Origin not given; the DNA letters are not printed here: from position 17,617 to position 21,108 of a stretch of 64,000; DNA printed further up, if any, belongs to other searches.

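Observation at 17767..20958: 1063-aa P-loop NTPase with a C-terminal phosphoribosyltransferase-like motif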

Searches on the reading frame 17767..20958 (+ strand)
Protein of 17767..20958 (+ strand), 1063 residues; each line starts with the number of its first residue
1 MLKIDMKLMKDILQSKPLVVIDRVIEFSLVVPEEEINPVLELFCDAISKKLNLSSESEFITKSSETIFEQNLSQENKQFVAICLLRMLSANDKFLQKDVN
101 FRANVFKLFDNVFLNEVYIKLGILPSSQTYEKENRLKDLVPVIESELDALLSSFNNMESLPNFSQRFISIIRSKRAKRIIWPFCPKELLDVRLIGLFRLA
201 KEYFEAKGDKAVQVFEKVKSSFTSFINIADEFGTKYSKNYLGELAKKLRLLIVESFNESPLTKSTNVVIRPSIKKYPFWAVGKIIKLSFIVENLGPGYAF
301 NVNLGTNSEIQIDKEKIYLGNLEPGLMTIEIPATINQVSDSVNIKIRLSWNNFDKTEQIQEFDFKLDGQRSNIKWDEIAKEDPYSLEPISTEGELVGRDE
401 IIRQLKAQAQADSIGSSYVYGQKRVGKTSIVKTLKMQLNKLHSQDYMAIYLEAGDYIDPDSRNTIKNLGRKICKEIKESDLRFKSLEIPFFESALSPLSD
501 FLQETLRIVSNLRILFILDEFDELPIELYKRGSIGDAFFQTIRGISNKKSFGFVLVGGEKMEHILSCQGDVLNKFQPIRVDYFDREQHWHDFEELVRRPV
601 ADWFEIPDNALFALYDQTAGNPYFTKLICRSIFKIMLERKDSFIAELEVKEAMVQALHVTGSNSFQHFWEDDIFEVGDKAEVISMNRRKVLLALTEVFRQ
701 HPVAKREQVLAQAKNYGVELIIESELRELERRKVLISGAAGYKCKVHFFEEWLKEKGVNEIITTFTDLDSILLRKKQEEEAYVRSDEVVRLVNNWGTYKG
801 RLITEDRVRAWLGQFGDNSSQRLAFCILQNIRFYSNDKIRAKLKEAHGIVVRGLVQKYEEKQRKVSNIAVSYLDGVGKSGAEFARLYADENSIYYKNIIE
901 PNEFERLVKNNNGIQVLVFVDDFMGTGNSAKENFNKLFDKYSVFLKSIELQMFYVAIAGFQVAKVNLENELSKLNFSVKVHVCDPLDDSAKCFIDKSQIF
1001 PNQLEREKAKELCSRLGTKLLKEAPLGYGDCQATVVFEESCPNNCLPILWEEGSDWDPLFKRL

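Call 4: search_protein_families(library=pfam, proteins=[window:17767-20958:+], max_evalue=1)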
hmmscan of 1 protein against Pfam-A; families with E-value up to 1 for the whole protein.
window:17767-20958:+ (1063 aa): 7 families
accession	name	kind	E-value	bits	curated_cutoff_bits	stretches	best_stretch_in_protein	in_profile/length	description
PF24390.1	PRTase-CE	-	1.5e-55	189.2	27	1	808-1062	1-253/253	PRTase-CE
PF13401.12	AAA_22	-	1.4e-11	45.3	27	1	415-565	6-130/130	AAA domain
PF01637.24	ATPase_2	-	4.5e-06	27.1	33.2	1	396-623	2-220/225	ATPase domain predominantly from Archaea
PF05621.17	TniB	-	2.3e-05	24.4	22.4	1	403-582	24-186/189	Bacterial TniB protein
PF13191.12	AAA_16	-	5.1e-05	24.3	32.6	1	394-523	1-143/167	AAA ATPase domain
PF19995.5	iSTAND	-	0.051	14.4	24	1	396-529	4-133/163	inactive STAND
PF25201.1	nSTAND6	-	0.18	12.3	27.7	1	395-449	1-52/148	Novel STAND NTPase 6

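Call 5: search_protein_families(library=padloc, proteins=[window:17767-20958:+], max_evalue=0.01)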
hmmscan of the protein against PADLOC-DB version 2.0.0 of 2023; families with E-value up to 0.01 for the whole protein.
window:17767-20958:+ (1063 aa): 5 families
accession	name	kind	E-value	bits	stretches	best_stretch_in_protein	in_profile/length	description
PDLC02934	PRTase_III-A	-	3.1e-37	126.5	1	803-1062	20-259/393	-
PDLC02935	PRTase_III-A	-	4e-37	126.1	1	792-1062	12-260/290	-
PDLC02933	PRTase_III-A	-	3.9e-24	83.9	1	801-1061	6-255/368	-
PDLC02931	PRTase_III-A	-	9.7e-16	56.2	1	890-1062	112-267/267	-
PDLC02932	PRTase_III-A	-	1.3e-15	55.7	1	812-1051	30-255/271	-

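Call 6: search_protein_families(library=ncbifam, proteins=[window:17767-20958:+], max_evalue=0.01)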
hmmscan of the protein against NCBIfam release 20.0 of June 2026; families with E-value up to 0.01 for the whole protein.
window:17767-20958:+ (1063 aa): 3 families
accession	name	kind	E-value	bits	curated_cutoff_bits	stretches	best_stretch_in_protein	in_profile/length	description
NF053875.1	DS32_1_antiphage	equivalog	6.4e-08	32.2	250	1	788-983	5-190/322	phosphoribosyltransferase-like anti-phage protein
TIGR02397.1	dnaX_nterm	equivalog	0.00011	21.6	250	1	394-445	15-67/355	DNA polymerase III subunit gamma/tau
TIGR02928.1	TIGR02928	subfamily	0.00042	19.3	181.3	1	392-524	14-141/366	orc1/cdc6 family replication initiation protein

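Call 12: find_homologous_proteins(query=window:17767-20955:+, max_evalue=0.001)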
Query window:17767-20955:+ (1063 aa): 180 proteins with E <= 0.001 among 8000 candidates; the best 120 are listed.
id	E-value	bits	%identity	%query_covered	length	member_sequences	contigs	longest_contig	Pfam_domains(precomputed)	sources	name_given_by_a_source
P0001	0.0e+0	2379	100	100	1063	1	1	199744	PF24390.2,PF13401.13,PF01637.25,PF05621.18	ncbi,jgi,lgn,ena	ncbi:MAG: ATP-binding protein [Candidatus Omnitrophota bacterium]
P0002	0.0e+0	2124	88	100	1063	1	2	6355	PF24390.2,PF13401.13,PF01637.25,PF05621.18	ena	-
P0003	0.0e+0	1194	51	99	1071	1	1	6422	PF24390.2,PF13401.13,PF01637.25,PF05621.18,PF13191.13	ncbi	ncbi:MAG: AAA family ATPase, partial [Candidatus Hodarchaeota archaeon]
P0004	0.0e+0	1166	50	100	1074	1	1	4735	PF24390.2,PF13401.13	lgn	-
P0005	0.0e+0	1143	51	95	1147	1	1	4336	PF24390.2,PF13401.13,PF01637.25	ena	-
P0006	0.0e+0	1139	49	99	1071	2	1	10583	PF24390.2,PF13401.13,PF13191.13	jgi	jgi:hypothetical protein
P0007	0.0e+0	1139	50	99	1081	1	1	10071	PF24390.2,PF13401.13,PF13191.13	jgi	-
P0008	0.0e+0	1134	50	98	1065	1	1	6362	PF24390.2,PF13401.13,PF01637.25,PF13191.13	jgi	jgi:hypothetical protein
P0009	0.0e+0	1120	49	99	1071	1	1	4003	PF24390.2,PF13401.13,PF13191.13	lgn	-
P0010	0.0e+0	1116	50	100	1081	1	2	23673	PF24390.2,PF13401.13,PF01637.25,PF13191.13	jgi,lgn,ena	-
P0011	0.0e+0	1105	49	99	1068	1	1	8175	PF24390.2,PF13401.13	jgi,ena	-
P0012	0.0e+0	1105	49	99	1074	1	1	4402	PF24390.2,PF13401.13,PF01637.25,PF13191.13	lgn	-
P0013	0.0e+0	1095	48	98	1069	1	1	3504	PF24390.2,PF13401.13,PF01637.25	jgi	-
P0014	0.0e+0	1091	46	100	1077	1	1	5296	PF24390.2,PF13401.13,PF13191.13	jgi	jgi:hypothetical protein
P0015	0.0e+0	1091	49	99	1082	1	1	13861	PF24390.2,PF13401.13,PF01637.25,PF13191.13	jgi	-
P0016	0.0e+0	1089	48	99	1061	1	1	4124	PF24390.2,PF13401.13,PF01637.25,PF13191.13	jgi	-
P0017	0.0e+0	1086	47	100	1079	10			PF24390.2,PF13401.13,PF13191.13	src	-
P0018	0.0e+0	1084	50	99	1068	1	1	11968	PF24390.2,PF13401.13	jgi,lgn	-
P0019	0.0e+0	1073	46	100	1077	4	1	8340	PF24390.2,PF13401.13,PF01637.25,PF13191.13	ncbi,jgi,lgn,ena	-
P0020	0.0e+0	1071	47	99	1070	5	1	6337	PF24390.2,PF13401.13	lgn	-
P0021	0.0e+0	1070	48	98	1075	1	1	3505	PF24390.2,PF13401.13,PF01637.25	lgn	-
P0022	0.0e+0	1069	48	98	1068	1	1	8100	PF24390.2,PF13401.13,PF13191.13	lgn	-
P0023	0.0e+0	1051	46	99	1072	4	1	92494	PF24390.2,PF13401.13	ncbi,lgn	-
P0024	0.0e+0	1049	45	99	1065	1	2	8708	PF24390.2,PF13401.13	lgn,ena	-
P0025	0.0e+0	1048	46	99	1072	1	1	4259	PF24390.2,PF13401.13,PF01637.25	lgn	-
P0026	0.0e+0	1045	45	100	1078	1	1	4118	PF24390.2,PF13401.13,PF01637.25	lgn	-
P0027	0.0e+0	1044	47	99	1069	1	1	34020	PF24390.2,PF13401.13,PF01637.25,PF05621.18,PF13191.13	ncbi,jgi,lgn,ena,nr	ncbi:MAG: Archaeal ATPase [Planctomycetes bacterium ADurb.Bin401]|nr:MAG: Archaeal ATPase [Planctomy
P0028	0.0e+0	1036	45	99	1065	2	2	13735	PF24390.2,PF13401.13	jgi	-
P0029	0.0e+0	1034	45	100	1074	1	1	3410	PF24390.2,PF13401.13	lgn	-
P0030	0.0e+0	1033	48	94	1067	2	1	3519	PF24390.2,PF13401.13,PF01637.25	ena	-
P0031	0.0e+0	1032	52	87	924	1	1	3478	PF24390.2,PF13401.13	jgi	jgi:hypothetical protein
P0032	0.0e+0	1032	45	99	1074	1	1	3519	PF24390.2,PF13401.13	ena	-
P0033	0.0e+0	1026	47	97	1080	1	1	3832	PF24390.2,PF13401.13,PF01637.25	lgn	-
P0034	0.0e+0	1025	44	100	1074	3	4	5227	PF24390.2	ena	-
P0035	0.0e+0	1021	44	100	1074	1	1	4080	PF24390.2,PF13401.13,PF13191.13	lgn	-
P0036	0.0e+0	1019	44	100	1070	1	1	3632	PF24390.2,PF13401.13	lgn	-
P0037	0.0e+0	1018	45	99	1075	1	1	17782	PF24390.2,PF13401.13,PF13191.13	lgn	-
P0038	0.0e+0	1014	44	100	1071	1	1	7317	PF24390.2,PF13401.13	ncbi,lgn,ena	-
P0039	0.0e+0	1012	45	99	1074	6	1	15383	PF24390.2,PF13401.13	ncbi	-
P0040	5.9e-298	1009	44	99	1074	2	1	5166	PF24390.2,PF13401.13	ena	-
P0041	6.9e-298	1009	47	94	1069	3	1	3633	PF24390.2,PF01637.25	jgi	jgi:hypothetical protein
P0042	4.2e-294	997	44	99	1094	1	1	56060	PF24390.2,PF13401.13,PF13191.13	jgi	jgi:hypothetical protein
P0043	4.5e-294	996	46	94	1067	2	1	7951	PF24390.2,PF13401.13,PF01637.25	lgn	-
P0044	8.7e-294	995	44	98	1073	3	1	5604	PF24390.2,PF13401.13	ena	-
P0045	3.2e-292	990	46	99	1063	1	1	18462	PF24390.2,PF13401.13,PF13191.13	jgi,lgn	-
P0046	2.5e-291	987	44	100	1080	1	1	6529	PF24390.2,PF13401.13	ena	-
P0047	2.5e-289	981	46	96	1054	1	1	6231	PF24390.2,PF13401.13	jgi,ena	-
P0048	3.6e-289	980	44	99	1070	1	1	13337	PF24390.2,PF13401.13,PF01637.25,PF13191.13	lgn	-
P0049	1.2e-288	979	45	96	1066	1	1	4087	PF24390.2,PF13401.13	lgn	-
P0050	3.2e-288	977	45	94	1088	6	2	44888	PF24390.2,PF13401.13,PF13191.13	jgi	jgi:hypothetical protein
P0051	1.5e-287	975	45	94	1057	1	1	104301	PF24390.2,PF13401.13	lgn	-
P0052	1.1e-286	972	44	99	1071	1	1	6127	PF24390.2,PF13401.13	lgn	-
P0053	1.9e-286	971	43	100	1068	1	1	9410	PF24390.2,PF13401.13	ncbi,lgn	-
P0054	1.0e-285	969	44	100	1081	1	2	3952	PF24390.2,PF13401.13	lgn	-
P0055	1.5e-283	962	45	94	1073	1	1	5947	PF24390.2,PF13401.13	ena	-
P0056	3.8e-280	950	42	99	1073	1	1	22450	PF24390.2,PF13401.13,PF01637.25,PF13191.13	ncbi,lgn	-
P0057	9.6e-279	946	44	94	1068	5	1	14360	PF24390.2,PF13401.13,PF01637.25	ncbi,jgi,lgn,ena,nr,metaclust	ncbi:MAG: hypothetical protein A2Z16_17005 [Chloroflexi bacterium RBG_16_54_18]|nr:MAG: hypothetical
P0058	1.0e-276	939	42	99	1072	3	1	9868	PF24390.2,PF13401.13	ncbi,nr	ncbi:MAG TPA: hypothetical protein VG649_17240 [Candidatus Angelobacter sp.]|nr:hypothetical protein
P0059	1.8e-275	935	41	100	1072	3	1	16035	PF24390.2,PF13401.13,PF01637.25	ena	-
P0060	1.3e-274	932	51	77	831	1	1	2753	PF24390.2,PF13401.13,PF01637.25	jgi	jgi:hypothetical protein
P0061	1.9e-273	928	43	97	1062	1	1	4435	PF24390.2,PF13401.13,PF01637.25,PF05621.18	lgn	-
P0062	8.1e-272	923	41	99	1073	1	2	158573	PF24390.2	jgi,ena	-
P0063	8.8e-269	913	44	94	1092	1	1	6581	PF24390.2,PF13401.13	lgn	-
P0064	3.3e-268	911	41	96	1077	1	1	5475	PF24390.2,PF13401.13,PF05621.18,PF13191.13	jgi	jgi:hypothetical protein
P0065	2.5e-266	905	42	97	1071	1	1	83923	PF24390.2,PF13401.13,PF01637.25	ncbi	ncbi:MAG: ATP-binding protein [Carboxydocellales bacterium]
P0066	2.2e-265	901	40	99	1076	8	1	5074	PF24390.2,PF13401.13,PF05621.18,PF13191.13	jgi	jgi:hypothetical protein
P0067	4.9e-265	900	42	99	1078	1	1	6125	PF24390.2,PF13401.13,PF13191.13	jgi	-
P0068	9.6e-265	899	41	99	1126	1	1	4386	PF24390.2,PF13401.13,PF05621.18,PF13191.13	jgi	jgi:hypothetical protein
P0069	1.5e-262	892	41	98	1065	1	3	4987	PF24390.2,PF13401.13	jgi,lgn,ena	-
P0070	4.6e-261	887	42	94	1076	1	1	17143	PF24390.2,PF13401.13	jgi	jgi:hypothetical protein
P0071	1.8e-259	882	40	97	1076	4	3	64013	PF24390.2,PF13401.13,PF01637.25,PF13191.13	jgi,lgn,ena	jgi:hypothetical protein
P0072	4.1e-259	881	42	94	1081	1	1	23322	PF24390.2,PF13401.13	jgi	jgi:hypothetical protein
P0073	5.6e-259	880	45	84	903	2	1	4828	PF24390.2,PF13401.13,PF13191.13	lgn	-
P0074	3.0e-257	875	42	94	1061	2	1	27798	PF24390.2,PF13401.13,PF01637.25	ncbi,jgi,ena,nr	ncbi:MAG: ATP-binding protein [Desulfobulbaceae bacterium]|nr:ATP-binding protein [Desulfobulbaceae 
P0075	1.6e-256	872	42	91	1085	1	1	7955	PF24390.2,PF13401.13,PF13191.13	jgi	jgi:hypothetical protein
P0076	7.2e-256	870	42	95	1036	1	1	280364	PF24390.2,PF13401.13,PF01637.25,PF13191.13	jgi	jgi:hypothetical protein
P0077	2.8e-253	861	41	98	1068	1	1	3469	PF24390.2,PF13401.13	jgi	-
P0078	3.4e-253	861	47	77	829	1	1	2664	PF24390.2,PF13401.13,PF13191.13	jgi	jgi:hypothetical protein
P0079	1.3e-251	856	41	94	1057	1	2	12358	PF24390.2,PF13401.13,PF01637.25,PF05621.18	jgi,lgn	jgi:hypothetical protein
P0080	1.5e-248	846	41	95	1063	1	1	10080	PF24390.2,PF05729.19,PF13401.13,PF01637.25,PF13191.13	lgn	-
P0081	2.6e-246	838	39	99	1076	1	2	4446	PF24390.2,PF13401.13,PF01637.25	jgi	jgi:hypothetical protein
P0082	5.8e-245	834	47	79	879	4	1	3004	PF24390.2,PF13401.13,PF01637.25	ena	-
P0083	1.1e-244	833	40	96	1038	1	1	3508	PF24390.2,PF13401.13,PF13191.13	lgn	-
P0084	2.9e-243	828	40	100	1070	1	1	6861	PF24390.2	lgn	-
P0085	4.8e-242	824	38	99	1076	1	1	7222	PF24390.2,PF13401.13,PF13191.13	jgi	jgi:hypothetical protein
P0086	6.1e-242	824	38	96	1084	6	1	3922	PF24390.2,PF13401.13,PF13191.13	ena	-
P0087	1.3e-241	823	38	97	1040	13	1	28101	PF24390.2,PF13401.13,PF01637.25,PF13191.13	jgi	jgi:hypothetical protein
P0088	9.2e-240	817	40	99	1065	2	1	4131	PF24390.2,PF13401.13,PF01637.25,PF13191.13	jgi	jgi:hypothetical protein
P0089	4.5e-239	814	39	95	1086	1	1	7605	PF24390.2,PF13401.13,PF13191.13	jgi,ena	-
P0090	1.7e-238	812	38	97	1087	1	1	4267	PF24390.2,PF13401.13,PF01637.25,PF13191.13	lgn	-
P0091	5.0e-234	798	40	95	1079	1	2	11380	PF24390.2,PF13401.13,PF01637.25,PF13191.13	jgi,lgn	-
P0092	2.0e-233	796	38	100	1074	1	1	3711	PF24390.2,PF13401.13,PF01637.25,PF13191.13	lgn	-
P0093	6.9e-230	784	39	99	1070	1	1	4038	PF24390.2,PF13401.13,PF01637.25,PF13191.13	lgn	-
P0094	8.4e-229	780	41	86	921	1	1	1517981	PF24390.2,PF13401.13,PF01637.25,PF13191.13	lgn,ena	-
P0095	8.9e-228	777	36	99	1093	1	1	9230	PF24390.2,PF13401.13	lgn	-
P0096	8.1e-226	770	39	93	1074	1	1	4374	PF24390.2,PF13401.13,PF01637.25,PF05621.18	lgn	-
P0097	2.0e-223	763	38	94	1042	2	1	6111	PF24390.2,PF13401.13,PF01637.25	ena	-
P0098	8.8e-222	757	37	98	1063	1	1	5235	PF24390.2,PF13401.13,PF01637.25,PF20720.4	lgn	-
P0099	3.2e-217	742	36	100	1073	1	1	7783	PF24390.2,PF13401.13,PF01637.25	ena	-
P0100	3.5e-217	742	39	94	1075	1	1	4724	PF24390.2,PF13401.13,PF01637.25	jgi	jgi:hypothetical protein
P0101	1.5e-216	740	39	88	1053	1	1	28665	PF24390.2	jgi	jgi:hypothetical protein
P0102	1.0e-215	737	37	100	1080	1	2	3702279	PF24390.2,PF13401.13,PF05621.18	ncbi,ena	-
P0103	8.0e-214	731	38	94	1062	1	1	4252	PF24390.2,PF13401.13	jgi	-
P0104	2.6e-210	719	36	95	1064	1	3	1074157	PF24390.2,PF13401.13,PF05621.18,PF13191.13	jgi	jgi:hypothetical protein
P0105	2.7e-209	716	37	92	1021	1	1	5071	PF24390.2,PF13401.13,PF01637.25,PF05621.18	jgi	jgi:hypothetical protein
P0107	2.1e-207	710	38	93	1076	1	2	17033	PF24390.2,PF01637.25,PF13191.13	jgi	-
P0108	3.3e-207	709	37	98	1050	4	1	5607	PF24390.2,PF13401.13,PF05621.18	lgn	-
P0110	2.8e-204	699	37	98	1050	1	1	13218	PF24390.2,PF24883.3,PF13401.13,PF05621.18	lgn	-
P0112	5.1e-201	688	37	93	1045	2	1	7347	PF24390.2,PF13401.13,PF01637.25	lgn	-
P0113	1.7e-200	687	34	99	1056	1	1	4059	PF24390.2,PF13401.13,PF13191.13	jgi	jgi:hypothetical protein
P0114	2.2e-200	686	37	93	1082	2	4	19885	PF24390.2,PF13401.13,PF01637.25,PF13191.13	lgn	-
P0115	6.4e-200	685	36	98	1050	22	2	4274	PF24390.2,PF13401.13,PF05621.18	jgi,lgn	jgi:DNA polymerase III delta prime subunit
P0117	7.8e-199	681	38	94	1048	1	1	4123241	PF24390.2,PF13401.13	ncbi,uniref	ncbi:AAA family ATPase [Maribacter sp. X9]|uniref:phosphoribosyltransferase-like protein n=1 Tax=Mar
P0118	9.1e-199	681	38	86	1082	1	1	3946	PF24390.2,PF13401.13,PF13191.13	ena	-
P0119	8.9e-198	678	36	94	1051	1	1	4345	PF24390.2,PF13401.13,PF01637.25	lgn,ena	-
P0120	2.4e-195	670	38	94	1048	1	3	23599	PF24390.2,PF13401.13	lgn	-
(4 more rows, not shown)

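Call 28: find_encoding_contigs(protein=P0002, flank=10000, max_places=4)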
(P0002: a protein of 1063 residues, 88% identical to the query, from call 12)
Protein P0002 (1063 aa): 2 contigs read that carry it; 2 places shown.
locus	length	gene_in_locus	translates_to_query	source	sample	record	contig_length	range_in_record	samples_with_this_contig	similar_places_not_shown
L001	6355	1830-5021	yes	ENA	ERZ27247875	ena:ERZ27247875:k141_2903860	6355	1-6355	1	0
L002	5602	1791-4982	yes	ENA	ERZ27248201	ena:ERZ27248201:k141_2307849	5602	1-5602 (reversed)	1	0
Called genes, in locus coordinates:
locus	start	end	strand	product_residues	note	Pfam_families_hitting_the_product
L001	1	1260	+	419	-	?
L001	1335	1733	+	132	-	-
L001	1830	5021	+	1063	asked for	PF01637:ATPase_2 (faint), PF05621:TniB (faint), PF13401:AAA_22, PF24390:PRTase-CE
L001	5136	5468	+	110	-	-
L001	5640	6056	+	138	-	-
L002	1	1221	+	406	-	?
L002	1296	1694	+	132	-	-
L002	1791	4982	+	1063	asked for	PF01637:ATPase_2 (faint), PF05621:TniB (faint), PF13401:AAA_22, PF24390:PRTase-CE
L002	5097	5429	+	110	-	-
